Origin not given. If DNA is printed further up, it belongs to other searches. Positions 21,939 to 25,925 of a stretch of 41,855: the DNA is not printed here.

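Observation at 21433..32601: Four sigma-54 -24/-12 promoter matches tie an HK/NtrC pair to three output units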

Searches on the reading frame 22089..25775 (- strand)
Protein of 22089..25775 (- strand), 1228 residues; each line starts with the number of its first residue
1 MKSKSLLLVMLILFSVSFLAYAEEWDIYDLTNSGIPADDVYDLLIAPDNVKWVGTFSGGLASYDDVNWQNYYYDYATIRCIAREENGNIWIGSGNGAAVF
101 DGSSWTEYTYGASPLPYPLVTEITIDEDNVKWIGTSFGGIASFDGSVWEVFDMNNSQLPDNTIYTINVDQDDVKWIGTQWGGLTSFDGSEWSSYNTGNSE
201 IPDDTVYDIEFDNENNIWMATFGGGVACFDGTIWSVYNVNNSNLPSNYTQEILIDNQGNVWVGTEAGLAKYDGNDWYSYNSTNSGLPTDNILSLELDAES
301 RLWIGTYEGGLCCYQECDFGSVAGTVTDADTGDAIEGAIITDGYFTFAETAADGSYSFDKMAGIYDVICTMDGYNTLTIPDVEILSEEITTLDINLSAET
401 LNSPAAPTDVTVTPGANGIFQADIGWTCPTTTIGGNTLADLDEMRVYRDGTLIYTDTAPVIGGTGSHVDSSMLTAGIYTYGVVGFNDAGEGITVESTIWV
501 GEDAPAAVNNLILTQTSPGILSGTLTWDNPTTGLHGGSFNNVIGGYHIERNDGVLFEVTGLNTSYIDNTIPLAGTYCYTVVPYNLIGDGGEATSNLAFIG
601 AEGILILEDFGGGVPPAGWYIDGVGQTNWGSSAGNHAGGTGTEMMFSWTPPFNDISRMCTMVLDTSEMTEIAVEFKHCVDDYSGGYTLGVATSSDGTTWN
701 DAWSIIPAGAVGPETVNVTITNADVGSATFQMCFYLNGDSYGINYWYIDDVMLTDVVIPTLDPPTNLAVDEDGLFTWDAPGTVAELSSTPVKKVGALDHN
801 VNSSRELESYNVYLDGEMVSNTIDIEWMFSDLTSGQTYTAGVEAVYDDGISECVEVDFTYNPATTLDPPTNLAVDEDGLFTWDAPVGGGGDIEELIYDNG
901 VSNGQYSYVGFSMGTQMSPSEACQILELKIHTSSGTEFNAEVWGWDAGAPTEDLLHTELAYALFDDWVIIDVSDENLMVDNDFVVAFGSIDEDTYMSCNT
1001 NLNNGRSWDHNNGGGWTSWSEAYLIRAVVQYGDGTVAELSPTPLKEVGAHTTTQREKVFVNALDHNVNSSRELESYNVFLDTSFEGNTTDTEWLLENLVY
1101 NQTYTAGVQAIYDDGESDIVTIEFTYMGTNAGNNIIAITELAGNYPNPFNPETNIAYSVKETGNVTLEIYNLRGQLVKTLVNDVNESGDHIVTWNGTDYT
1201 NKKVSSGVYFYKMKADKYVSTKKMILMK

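Call 7: search_protein_families(library=pfam, proteins=[window:22089-25775:-])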
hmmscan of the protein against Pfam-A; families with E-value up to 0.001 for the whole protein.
window:22089-25775:- (1228 aa): 7 families
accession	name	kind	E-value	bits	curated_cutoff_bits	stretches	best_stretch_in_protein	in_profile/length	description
PF07494.17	Reg_prop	-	1.2e-19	68.3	20.4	0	243-265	1-23/24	Two component regulator propeller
PF13620.12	CarboxypepD_reg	-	1.5e-09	38.5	32.3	1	321-396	1-81/82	Carboxypeptidase regulatory-like domain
PF13860.13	FlgD_ig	-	2.7e-09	37.3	27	1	1163-1216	23-76/79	FlgD Ig-like domain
PF18962.6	Por_Secre_tail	-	6e-09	36.5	27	1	1145-1225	2-74/75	Secretion system C-terminal sorting domain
PF00041.27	fn3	-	8.5e-06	26.3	25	0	805-851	27-75/84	Fibronectin type III domain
PF13715.12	CarbopepD_reg_2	-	9.3e-05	22.8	32.2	1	322-402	1-82/88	CarboxypepD_reg-like domain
PF13585.12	CHU_C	-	0.0003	21.3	27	1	1158-1217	19-75/86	CHU_C Type IX secretion signal domain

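Call 71: search_protein_families(library=ncbifam, proteins=[window:22089-25775:-], max_evalue=0.00001)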
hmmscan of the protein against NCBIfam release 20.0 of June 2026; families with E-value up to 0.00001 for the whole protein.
window:22089-25775:- (1228 aa): 6 families
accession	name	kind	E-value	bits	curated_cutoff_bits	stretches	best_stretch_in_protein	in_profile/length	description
NF052228.1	T9SS_PorZ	equivalog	2.9e-23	82.2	260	2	203-274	587-662/757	type IX secretion system anionic LPS delivery protein PorZ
TIGR04183.1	Por_Secre_tail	domain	8.8e-11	41.6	23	1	1145-1225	2-70/72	T9SS type A sorting domain-containing protein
NF033707.1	T9SS_sortase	equivalog_domain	1.1e-10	39.8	420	1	1133-1216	991-1078/1095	type IX secretion system sortase PorU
NF052323.1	T9SSA_dep_M6i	equivalog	3.8e-08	31.8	600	1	1139-1219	955-1030/1043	T9SS-dependent M6-like inactivated metalloprotease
NF038113.1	T9SSA_dep_M36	equivalog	1.2e-07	30.4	885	1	1133-1226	785-868/869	T9SS-dependent M36 family metallopeptidase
NF005176.1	PRK06655.1-1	equivalog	3.4e-06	27.1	230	1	1160-1217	94-151/197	flagellar hook assembly protein FlgD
